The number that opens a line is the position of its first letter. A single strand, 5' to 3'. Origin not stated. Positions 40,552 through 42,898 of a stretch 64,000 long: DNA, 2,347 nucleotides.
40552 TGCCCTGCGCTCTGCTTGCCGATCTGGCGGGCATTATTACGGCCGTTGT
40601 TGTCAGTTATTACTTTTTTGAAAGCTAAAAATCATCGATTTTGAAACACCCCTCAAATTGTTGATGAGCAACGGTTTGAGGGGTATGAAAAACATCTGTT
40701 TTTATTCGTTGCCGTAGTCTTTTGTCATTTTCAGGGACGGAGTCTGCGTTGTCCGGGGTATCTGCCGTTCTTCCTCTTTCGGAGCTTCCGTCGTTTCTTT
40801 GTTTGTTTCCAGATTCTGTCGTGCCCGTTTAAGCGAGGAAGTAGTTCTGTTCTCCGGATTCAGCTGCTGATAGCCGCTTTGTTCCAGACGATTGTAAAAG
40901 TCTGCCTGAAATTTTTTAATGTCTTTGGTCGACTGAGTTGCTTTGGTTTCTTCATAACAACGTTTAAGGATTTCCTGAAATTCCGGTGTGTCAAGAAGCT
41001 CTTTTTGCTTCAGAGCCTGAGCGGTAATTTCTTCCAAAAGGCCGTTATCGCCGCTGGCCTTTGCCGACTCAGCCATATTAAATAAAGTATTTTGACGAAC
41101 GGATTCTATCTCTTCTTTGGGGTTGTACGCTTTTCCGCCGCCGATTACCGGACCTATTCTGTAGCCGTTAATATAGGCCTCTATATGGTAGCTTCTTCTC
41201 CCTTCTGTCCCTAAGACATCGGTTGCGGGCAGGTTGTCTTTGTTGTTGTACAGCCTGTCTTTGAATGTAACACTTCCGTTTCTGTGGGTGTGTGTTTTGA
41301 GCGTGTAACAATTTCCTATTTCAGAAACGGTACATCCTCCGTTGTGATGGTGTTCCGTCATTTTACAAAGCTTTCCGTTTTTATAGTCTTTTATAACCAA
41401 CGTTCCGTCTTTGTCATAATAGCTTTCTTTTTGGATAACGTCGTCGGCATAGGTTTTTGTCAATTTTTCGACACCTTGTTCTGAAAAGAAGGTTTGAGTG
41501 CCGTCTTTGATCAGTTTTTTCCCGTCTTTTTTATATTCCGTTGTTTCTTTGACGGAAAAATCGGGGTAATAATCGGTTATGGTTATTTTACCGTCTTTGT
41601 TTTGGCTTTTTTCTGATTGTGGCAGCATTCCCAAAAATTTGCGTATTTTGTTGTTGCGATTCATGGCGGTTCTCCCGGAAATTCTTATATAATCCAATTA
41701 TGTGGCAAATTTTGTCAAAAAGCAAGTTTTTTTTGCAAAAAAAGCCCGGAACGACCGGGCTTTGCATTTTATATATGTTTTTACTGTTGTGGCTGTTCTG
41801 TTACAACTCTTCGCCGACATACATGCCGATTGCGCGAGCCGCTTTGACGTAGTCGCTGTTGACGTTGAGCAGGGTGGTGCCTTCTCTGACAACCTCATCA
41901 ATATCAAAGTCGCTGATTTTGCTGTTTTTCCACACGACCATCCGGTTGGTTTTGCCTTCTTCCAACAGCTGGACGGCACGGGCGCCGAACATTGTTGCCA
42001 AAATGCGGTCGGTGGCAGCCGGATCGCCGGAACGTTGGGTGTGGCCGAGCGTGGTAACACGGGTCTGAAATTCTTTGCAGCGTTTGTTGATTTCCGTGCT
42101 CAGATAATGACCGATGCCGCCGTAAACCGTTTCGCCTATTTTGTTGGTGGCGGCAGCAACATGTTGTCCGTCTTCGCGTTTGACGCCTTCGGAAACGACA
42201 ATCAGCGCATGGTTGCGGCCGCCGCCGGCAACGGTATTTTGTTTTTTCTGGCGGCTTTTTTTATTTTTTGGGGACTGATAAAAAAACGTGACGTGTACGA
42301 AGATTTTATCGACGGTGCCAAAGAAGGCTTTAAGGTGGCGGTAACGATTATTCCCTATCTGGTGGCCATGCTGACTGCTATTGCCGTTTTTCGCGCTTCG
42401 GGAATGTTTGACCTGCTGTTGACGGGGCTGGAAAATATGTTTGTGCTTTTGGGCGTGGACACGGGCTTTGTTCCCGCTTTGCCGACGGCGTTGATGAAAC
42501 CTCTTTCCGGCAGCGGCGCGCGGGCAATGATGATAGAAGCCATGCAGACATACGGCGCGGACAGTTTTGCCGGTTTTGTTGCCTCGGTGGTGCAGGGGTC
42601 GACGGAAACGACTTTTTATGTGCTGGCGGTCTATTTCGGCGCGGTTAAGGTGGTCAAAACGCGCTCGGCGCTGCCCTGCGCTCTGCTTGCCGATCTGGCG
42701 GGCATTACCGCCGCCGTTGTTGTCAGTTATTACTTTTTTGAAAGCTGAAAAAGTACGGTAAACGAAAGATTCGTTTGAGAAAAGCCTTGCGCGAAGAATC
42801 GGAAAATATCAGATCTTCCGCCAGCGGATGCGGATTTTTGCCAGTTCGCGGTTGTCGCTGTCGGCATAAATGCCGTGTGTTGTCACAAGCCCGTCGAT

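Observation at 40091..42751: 541-bp direct duplication that copies exactly the SpmB-like half of spmAB, with almost only synonymous divergence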

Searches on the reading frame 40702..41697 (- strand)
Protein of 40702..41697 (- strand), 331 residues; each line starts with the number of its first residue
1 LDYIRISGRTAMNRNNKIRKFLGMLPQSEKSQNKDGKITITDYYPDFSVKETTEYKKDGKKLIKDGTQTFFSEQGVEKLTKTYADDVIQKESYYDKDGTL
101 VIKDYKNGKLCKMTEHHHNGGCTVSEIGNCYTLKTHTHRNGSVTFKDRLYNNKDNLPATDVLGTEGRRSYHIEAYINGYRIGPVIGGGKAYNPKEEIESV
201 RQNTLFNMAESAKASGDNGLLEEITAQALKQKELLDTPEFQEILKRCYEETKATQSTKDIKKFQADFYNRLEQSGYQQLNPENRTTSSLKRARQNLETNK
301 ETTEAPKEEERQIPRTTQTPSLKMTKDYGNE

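Call 9: search_protein_families(library=pfam, proteins=[window:40702-41697:-], max_evalue=0.01)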
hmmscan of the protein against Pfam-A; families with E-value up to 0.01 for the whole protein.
window:40702-41697:- (331 aa): 0 families

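Call 11: find_encoding_contigs(protein=window:40702-41697:-, flank=10000, max_places=10)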
Protein window:40702-41697:- (331 aa): no gene with exactly this product is on record in the collection.

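Call 22: find_encoding_contigs(protein=window:40702-41664:-, flank=10000, max_places=10)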
Protein window:40702-41664:- (320 aa): 5 contigs read that carry it; 3 places shown.
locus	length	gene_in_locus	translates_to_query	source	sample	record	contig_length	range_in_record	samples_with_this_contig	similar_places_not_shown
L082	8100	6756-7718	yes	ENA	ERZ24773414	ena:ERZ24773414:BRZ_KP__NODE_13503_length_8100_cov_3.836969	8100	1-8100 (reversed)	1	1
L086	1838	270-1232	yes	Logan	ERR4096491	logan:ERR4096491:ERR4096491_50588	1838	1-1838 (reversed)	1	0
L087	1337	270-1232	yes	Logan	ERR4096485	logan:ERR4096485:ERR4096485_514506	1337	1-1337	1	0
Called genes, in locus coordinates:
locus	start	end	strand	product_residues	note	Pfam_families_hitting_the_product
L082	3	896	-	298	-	?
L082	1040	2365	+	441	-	-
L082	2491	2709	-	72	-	-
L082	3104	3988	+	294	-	PF05013:FGase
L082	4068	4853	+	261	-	PF01464:SLT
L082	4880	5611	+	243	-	PF01643:Acyl-ACP_TE, PF20791:Acyl-ACP_TE_C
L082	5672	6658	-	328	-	PF07670:Gate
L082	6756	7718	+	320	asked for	-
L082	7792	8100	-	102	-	?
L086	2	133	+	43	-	?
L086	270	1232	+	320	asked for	-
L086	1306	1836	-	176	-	?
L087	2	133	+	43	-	?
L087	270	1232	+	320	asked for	-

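Call 31: search_protein_families(library=ncbifam, proteins=[window:40702-41697:-], max_evalue=0.01)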
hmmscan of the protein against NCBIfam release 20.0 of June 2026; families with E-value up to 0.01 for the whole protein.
window:40702-41697:- (331 aa): 0 families

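Call 50: search_protein_families(library=pfam, proteins=[window:40702-41697:-], max_evalue=1)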
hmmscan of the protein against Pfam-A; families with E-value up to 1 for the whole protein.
window:40702-41697:- (331 aa): 2 families
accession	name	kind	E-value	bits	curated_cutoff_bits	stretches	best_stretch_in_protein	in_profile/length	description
PF22889.1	Tea_mid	-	0.042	14.4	27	1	212-269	91-150/159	Telomere ends associated, middle domain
PF22659.2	YycE-like_C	-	0.21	12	27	0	266-283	16-33/55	YycE-like C-terminal domain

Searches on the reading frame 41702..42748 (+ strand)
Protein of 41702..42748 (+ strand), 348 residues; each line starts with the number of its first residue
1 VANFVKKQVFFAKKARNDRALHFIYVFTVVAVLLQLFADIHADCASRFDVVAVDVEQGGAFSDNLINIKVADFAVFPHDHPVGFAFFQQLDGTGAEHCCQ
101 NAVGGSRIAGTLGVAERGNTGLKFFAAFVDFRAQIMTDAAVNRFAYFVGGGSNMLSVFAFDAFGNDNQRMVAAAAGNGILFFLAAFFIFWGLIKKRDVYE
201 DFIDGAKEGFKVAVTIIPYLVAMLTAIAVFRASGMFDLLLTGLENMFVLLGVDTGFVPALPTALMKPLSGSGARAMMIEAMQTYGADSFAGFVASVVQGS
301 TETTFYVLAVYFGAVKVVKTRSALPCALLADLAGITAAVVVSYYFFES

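Call 29: find_encoding_contigs(protein=window:41702-42748:+, flank=10000, max_places=10)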
Protein window:41702-42748:+ (348 aa): 1 contig read that carries it; 1 place shown.
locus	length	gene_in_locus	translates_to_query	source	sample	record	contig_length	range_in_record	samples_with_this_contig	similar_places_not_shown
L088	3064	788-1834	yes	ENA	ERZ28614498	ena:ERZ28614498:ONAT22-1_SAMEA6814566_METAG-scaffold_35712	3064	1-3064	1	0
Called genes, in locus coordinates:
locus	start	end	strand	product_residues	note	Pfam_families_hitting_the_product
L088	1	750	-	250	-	?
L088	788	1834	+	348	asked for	PF07670:Gate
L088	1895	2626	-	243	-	PF01643:Acyl-ACP_TE, PF20791:Acyl-ACP_TE_C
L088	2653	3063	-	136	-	?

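Call 30: find_encoding_contigs(protein=window:41762-42748:+, flank=10000, max_places=10)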
Protein window:41762-42748:+ (328 aa): 3 contigs read that carry it; 1 place shown.
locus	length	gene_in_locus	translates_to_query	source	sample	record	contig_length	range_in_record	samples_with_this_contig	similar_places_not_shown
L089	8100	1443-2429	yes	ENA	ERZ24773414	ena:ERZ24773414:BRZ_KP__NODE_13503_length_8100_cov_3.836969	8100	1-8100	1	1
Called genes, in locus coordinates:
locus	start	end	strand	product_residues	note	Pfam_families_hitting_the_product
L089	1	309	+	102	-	?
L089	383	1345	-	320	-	-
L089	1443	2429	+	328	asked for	PF07670:Gate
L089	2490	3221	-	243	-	PF01643:Acyl-ACP_TE, PF20791:Acyl-ACP_TE_C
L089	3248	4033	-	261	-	PF01464:SLT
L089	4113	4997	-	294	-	PF05013:FGase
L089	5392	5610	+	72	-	-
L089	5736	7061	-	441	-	-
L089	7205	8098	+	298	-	?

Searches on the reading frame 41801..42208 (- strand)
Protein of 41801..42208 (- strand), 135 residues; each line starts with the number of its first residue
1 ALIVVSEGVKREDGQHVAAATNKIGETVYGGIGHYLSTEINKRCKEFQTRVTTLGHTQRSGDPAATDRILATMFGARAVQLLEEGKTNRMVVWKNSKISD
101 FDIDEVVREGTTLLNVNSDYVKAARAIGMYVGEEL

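Call 9: search_protein_families(library=pfam, proteins=[window:41801-42208:-], max_evalue=0.01)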
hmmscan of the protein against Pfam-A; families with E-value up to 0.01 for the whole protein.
window:41801-42208:- (135 aa): 1 family
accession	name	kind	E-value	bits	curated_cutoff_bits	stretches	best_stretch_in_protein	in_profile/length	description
PF00365.25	PFK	-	3e-14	53.5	30.9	1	2-82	216-277/277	Phosphofructokinase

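Call 35: find_homologous_proteins(query=window:41801-42208:-, max_evalue=1e-30)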
Query window:41801-42208:- (135 aa): 11 proteins with E <= 1e-30 among 48 candidates.
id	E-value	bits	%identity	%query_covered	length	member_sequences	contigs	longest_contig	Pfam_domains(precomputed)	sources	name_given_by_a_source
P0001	2.2e-75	269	93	99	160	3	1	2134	PF00365.26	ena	-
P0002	9.4e-74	263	92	99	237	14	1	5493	PF00365.26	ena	-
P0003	8.0e-69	247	86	99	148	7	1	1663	PF00365.26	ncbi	-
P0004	1.9e-68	246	84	99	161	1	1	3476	PF00365.26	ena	-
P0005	3.8e-64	232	80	99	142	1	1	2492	PF00365.26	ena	-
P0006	2.1e-52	194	70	99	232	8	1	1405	PF00365.26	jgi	-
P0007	6.2e-42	160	63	92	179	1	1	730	PF00365.26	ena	-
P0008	1.5e-40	156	62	99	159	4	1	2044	PF00365.26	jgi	jgi:6-phosphofructokinase 1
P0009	1.2e-38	150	60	99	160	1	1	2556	PF00365.26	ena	-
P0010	2.3e-37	146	60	99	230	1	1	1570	PF00365.26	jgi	jgi:6-phosphofructokinase 1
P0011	4.2e-34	135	93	53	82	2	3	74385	-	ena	-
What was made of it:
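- Tried and rejected: The fragment search returned only fragments (call 35).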

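Call 37: find_encoding_contigs(protein=P0011, flank=10000, max_places=6)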
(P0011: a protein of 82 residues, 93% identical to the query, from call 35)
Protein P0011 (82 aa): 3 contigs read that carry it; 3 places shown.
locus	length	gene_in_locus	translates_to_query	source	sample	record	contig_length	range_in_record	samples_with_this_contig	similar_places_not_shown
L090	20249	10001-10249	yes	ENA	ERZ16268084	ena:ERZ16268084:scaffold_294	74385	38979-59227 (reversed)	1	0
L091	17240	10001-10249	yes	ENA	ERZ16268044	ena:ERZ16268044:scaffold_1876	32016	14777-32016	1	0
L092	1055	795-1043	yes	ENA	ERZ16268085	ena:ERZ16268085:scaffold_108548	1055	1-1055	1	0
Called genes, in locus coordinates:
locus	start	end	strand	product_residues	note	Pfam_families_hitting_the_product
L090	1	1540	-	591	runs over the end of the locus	PF00092:VWA (faint), PF13519:VWA_2, PF13174:TPR_6 (faint), PF13176:TPR_7 (faint), PF00515:TPR_1 (weak), PF07719:TPR_2 (weak)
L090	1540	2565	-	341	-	PF00092:VWA, PF13519:VWA_2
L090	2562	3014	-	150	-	PF14316:DUF4381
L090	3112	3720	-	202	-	PF01914:MarC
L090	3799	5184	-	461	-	PF01564:Spermine_synth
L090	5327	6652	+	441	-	-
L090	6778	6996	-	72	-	-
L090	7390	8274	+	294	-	PF05013:FGase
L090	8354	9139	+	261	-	PF01464:SLT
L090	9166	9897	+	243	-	PF01643:Acyl-ACP_TE, PF20791:Acyl-ACP_TE_C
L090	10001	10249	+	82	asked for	-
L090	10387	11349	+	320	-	-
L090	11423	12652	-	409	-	PF07670:Gate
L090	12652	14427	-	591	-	PF00664:ABC_membrane, PF00005:ABC_tran, PF02463:SMC_N (weak)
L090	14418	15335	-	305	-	PF18306:LDcluster4 (weak), PF03641:Lysine_decarbox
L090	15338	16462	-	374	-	PF01702:TGT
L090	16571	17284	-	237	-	PF00072:Response_reg, PF00486:Trans_reg_C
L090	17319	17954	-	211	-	PF00834:Ribul_P_3_epim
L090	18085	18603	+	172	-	PF00210:Ferritin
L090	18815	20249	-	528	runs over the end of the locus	PF28550:DUF8436, PF00890:FAD_binding_2 (faint), PF01266:DAO (faint), PF01494:FAD_binding_3 (weak), PF21688:FAD-depend_C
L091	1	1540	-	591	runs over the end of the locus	PF00092:VWA (weak), PF13519:VWA_2, PF13174:TPR_6 (faint), PF13176:TPR_7 (faint), PF00515:TPR_1 (weak), PF07719:TPR_2 (weak)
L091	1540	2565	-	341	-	PF00092:VWA, PF13519:VWA_2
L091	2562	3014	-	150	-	PF14316:DUF4381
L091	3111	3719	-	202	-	PF01914:MarC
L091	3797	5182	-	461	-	PF01564:Spermine_synth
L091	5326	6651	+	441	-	-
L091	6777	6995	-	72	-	-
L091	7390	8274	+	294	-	PF05013:FGase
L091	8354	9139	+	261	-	PF01464:SLT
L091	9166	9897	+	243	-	PF01643:Acyl-ACP_TE, PF20791:Acyl-ACP_TE_C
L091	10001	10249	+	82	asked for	-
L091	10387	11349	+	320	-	-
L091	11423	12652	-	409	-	PF07670:Gate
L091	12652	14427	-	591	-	PF00664:ABC_membrane, PF00005:ABC_tran, PF02463:SMC_N (weak)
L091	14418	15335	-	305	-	PF18306:LDcluster4 (weak), PF03641:Lysine_decarbox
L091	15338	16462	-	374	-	PF01702:TGT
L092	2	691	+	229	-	?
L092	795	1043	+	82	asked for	-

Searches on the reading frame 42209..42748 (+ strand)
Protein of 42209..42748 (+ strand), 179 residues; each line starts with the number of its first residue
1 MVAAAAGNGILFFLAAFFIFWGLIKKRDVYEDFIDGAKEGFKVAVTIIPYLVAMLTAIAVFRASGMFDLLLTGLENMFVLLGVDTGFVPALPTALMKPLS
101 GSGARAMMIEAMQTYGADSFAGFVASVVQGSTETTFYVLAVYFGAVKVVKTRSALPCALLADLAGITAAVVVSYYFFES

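Call 9: search_protein_families(library=pfam, proteins=[window:42209-42748:+], max_evalue=0.01)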
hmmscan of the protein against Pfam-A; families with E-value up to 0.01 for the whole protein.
window:42209-42748:+ (179 aa): 1 family
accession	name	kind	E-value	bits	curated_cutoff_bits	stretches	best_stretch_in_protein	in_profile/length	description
PF07670.19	Gate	-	2.5e-08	34.8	29.6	1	45-146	2-101/104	Nucleoside recognition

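Call 15: find_encoding_contigs(protein=window:42209-42748:+, flank=10000, max_places=10)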
Protein window:42209-42748:+ (179 aa): no gene with exactly this product is on record in the collection.

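Call 31: search_protein_families(library=ncbifam, proteins=[window:42209-42748:+], max_evalue=0.01)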
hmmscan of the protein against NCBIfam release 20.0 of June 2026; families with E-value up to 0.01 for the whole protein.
window:42209-42748:+ (179 aa): 1 family
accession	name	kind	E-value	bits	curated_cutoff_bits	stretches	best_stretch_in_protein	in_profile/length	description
NF007811.0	PRK10519.1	equivalog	3.9e-06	26.5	111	1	25-112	7-95/155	hypothetical protein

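Call 55: find_homologous_proteins(query=window:42209-42748:+, max_evalue=0.00001)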
Query window:42209-42748:+ (179 aa): 7998 proteins with E <= 0.00001 among 8000 candidates; the best 120 are listed.
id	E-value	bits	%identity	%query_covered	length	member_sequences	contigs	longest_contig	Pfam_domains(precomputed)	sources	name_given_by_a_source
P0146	4.5e-101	354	98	99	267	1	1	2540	PF07670.20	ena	-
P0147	1.8e-82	294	80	99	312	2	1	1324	PF07670.20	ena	-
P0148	5.5e-80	285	80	94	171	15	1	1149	PF07670.20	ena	-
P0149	4.8e-77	276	75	98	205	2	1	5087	PF07670.20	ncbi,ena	-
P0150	1.1e-74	268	79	92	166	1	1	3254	PF07670.20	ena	-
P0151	1.3e-69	252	70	98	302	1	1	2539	PF07670.20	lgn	-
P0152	3.8e-69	250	68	99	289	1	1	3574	PF07670.20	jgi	jgi:spore maturation protein SpmB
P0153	1.2e-67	245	72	96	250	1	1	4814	PF07670.20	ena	-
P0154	1.5e-67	245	68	98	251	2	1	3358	PF07670.20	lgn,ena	-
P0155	5.8e-67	243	68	98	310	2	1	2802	PF07670.20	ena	-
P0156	1.0e-66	242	65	69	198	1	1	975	PF07670.20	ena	-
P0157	1.9e-66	241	71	87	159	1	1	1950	PF07670.20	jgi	jgi:spore maturation protein SpmB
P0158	6.0e-66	240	69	95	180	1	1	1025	PF07670.20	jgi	-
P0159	7.1e-66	240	64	98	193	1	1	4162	PF07670.20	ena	-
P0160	8.8e-66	239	64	98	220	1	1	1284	PF07670.20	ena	-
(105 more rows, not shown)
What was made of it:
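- On SpmA/SpmB-like Gate-domain membrane proteins: Many homologues are named SpmB by their sources (call 55).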
